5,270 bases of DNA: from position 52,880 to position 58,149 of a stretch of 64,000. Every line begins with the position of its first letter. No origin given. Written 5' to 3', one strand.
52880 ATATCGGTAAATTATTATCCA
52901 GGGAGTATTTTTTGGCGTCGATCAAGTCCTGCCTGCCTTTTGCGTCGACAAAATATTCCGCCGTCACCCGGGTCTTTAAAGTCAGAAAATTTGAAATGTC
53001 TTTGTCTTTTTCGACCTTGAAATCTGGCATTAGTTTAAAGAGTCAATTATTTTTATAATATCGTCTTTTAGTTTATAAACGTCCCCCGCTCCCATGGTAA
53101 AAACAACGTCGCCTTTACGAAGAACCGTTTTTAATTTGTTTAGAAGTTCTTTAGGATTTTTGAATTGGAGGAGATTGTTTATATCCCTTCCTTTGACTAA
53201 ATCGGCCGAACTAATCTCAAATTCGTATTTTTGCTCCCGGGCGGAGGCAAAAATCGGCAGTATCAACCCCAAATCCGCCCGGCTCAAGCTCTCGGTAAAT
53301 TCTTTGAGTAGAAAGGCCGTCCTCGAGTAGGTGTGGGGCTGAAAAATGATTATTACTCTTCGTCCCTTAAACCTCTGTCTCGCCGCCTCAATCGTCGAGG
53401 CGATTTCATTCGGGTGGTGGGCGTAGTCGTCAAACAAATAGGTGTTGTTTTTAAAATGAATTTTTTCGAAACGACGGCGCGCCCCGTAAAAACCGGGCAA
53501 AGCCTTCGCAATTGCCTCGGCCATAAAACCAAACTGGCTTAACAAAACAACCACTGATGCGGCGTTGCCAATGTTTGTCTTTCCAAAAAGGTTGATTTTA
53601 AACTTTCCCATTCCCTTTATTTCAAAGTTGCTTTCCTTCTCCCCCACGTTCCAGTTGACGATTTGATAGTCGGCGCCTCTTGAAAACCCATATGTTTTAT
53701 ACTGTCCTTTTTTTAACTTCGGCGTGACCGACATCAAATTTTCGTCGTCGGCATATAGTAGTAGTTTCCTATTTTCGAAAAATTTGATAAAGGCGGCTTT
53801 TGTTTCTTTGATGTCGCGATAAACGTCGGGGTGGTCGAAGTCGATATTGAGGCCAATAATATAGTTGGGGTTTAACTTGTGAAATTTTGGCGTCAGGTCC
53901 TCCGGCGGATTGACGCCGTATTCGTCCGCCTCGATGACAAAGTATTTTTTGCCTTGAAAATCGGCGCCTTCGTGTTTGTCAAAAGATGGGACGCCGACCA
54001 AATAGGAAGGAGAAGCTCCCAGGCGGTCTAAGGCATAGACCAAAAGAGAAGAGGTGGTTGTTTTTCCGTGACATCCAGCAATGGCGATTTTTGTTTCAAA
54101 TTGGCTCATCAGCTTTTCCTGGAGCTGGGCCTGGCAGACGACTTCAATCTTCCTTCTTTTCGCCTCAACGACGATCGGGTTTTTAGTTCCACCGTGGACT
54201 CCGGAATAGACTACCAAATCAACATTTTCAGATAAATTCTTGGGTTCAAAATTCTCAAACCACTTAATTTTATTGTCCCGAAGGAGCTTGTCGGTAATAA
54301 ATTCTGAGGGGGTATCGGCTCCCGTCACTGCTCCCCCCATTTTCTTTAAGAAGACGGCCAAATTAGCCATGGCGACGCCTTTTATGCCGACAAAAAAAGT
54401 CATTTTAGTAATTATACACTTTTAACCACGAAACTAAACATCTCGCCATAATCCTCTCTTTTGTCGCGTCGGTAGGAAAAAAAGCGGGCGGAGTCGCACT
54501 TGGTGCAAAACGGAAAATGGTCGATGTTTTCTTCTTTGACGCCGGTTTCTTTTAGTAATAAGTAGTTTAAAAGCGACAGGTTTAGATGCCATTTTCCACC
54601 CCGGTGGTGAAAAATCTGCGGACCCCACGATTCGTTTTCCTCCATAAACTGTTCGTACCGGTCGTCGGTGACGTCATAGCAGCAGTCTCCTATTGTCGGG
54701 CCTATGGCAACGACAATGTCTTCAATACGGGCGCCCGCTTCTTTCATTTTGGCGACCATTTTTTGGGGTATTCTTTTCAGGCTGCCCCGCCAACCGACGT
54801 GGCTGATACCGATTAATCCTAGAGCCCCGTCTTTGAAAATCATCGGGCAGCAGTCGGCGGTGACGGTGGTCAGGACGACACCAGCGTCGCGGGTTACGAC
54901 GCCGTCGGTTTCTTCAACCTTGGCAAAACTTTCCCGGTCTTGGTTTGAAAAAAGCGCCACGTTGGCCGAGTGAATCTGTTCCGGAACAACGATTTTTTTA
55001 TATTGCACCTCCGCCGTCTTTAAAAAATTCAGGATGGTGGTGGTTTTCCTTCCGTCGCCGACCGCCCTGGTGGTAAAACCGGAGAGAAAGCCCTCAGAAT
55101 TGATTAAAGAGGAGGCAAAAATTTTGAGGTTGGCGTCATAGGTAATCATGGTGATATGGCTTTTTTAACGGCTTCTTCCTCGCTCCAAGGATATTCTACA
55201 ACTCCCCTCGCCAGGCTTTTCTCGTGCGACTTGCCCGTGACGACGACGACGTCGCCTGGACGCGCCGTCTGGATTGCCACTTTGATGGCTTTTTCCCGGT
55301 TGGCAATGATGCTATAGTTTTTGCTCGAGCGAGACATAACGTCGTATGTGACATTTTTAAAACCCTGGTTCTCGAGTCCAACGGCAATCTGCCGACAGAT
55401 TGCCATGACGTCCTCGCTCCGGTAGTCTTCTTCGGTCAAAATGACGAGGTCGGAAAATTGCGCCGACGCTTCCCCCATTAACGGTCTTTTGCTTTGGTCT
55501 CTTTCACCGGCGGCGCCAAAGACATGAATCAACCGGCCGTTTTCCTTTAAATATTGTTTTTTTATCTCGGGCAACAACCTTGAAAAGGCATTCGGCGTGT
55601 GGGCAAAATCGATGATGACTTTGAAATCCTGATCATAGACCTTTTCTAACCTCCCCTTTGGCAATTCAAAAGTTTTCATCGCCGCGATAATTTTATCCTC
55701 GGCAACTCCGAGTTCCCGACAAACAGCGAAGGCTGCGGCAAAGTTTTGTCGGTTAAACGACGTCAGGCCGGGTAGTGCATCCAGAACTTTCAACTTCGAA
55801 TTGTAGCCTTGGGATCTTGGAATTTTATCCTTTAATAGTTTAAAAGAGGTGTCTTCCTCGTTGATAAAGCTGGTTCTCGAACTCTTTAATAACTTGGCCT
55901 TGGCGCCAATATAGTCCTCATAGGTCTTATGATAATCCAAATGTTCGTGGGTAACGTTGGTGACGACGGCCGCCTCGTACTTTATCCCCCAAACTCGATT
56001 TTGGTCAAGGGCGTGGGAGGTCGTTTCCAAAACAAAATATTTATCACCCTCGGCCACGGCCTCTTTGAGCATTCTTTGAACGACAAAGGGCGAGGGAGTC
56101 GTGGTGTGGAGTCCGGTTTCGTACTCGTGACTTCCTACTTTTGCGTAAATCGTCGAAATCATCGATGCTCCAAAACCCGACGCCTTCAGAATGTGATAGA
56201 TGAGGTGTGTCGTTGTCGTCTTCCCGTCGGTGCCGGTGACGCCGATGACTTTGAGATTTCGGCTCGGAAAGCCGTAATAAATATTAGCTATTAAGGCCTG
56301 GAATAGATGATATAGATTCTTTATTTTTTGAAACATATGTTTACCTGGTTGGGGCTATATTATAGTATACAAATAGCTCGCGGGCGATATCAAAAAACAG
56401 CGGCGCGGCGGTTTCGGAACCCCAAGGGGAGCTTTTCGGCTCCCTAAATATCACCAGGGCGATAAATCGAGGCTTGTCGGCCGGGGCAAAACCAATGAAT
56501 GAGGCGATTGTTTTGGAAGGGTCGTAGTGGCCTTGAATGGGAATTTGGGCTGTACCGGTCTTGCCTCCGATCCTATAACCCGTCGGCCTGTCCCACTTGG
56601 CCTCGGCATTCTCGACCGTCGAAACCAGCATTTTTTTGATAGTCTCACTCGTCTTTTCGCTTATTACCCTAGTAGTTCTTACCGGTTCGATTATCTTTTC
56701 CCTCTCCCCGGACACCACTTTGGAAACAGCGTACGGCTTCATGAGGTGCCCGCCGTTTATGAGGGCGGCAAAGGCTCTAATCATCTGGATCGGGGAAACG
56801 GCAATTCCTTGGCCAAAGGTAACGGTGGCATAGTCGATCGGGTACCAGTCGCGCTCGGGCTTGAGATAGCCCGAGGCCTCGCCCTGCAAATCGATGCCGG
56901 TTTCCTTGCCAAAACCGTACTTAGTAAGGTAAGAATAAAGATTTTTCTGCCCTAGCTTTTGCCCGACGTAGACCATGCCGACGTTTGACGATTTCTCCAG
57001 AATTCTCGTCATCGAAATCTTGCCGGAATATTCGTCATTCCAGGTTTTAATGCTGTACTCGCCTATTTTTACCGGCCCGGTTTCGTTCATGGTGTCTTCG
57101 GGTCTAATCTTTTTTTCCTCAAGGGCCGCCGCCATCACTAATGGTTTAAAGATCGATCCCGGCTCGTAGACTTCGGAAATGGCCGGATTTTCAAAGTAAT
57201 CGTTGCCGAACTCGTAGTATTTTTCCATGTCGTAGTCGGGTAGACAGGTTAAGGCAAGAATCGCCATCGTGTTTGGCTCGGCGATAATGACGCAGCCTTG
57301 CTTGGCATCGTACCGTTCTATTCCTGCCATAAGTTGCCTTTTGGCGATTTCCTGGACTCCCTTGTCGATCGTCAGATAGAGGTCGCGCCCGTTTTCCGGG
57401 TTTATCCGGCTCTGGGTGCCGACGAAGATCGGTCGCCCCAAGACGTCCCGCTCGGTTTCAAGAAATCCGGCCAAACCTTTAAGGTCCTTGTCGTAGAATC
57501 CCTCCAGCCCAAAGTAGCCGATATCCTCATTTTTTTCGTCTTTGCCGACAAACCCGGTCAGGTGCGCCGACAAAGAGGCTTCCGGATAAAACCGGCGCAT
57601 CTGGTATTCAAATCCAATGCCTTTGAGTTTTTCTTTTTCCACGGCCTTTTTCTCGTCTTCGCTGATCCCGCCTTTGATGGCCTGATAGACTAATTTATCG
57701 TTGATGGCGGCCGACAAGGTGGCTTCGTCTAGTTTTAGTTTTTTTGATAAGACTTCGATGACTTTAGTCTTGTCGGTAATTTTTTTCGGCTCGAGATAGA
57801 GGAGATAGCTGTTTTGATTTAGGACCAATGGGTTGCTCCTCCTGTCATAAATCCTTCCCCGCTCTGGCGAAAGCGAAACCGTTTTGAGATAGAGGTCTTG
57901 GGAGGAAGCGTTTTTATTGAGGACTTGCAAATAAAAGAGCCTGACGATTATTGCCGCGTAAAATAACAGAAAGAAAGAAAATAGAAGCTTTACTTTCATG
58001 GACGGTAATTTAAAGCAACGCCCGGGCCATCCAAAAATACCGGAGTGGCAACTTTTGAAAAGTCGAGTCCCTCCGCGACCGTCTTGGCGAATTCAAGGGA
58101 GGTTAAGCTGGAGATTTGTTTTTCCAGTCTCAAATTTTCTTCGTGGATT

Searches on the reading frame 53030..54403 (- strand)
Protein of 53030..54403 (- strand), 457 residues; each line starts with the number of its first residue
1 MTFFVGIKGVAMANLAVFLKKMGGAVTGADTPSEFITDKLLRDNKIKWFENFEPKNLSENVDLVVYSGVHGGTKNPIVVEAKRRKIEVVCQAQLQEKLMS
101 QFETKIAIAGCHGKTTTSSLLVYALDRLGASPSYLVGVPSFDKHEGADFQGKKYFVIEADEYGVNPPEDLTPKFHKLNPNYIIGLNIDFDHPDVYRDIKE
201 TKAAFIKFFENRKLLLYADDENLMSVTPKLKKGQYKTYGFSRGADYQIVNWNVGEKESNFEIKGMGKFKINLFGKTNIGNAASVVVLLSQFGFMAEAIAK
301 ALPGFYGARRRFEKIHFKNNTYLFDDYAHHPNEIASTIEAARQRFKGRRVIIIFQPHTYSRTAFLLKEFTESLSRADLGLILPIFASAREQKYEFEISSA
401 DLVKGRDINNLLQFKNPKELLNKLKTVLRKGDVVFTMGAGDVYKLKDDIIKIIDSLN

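Call 26: search_protein_families(library=pfam, proteins=[window:53030-54403:-], max_evalue=0.00001)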
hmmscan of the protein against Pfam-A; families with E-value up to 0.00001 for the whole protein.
window:53030-54403:- (457 aa): 3 families
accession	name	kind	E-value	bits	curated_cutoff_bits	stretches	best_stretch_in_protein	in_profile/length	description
PF02875.26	Mur_ligase_C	-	2.1e-16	61.3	28.4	1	310-440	1-127/127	Mur ligase, glutamate ligase domain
PF08245.18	Mur_ligase_M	-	6e-14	52.9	24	1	108-287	1-199/200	Mur ligase middle domain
PF01225.30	Mur_ligase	-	2.9e-11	44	21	1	4-102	4-94/95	Mur ligase family, catalytic domain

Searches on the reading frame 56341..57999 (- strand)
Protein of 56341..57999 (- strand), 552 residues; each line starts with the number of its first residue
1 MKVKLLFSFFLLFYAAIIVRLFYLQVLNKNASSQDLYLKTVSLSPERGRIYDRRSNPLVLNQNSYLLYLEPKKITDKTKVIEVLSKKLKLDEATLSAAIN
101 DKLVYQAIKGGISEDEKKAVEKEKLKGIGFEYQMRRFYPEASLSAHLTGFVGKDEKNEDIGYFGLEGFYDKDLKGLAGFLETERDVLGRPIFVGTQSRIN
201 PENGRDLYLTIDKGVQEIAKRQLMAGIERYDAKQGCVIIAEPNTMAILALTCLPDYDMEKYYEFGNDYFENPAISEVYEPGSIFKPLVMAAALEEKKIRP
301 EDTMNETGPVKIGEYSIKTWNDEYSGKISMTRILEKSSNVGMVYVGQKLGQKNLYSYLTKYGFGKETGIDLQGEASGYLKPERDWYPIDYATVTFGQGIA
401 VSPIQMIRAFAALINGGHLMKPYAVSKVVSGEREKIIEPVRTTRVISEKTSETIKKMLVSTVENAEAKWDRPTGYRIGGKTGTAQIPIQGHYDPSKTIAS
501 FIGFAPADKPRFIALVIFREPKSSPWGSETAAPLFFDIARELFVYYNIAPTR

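Call 26: search_protein_families(library=pfam, proteins=[window:56341-57999:-], max_evalue=0.00001)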
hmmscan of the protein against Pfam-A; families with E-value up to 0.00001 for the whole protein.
window:56341-57999:- (552 aa): 2 families
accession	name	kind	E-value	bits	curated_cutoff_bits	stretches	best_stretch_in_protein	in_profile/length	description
PF00905.27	Transpeptidase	-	6.4e-74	249.3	22.1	1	235-538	1-297/299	Penicillin binding protein transpeptidase domain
PF03717.20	PBP_dimer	-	2e-22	80.9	24.4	1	44-191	3-176/180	Penicillin-binding Protein dimerisation domain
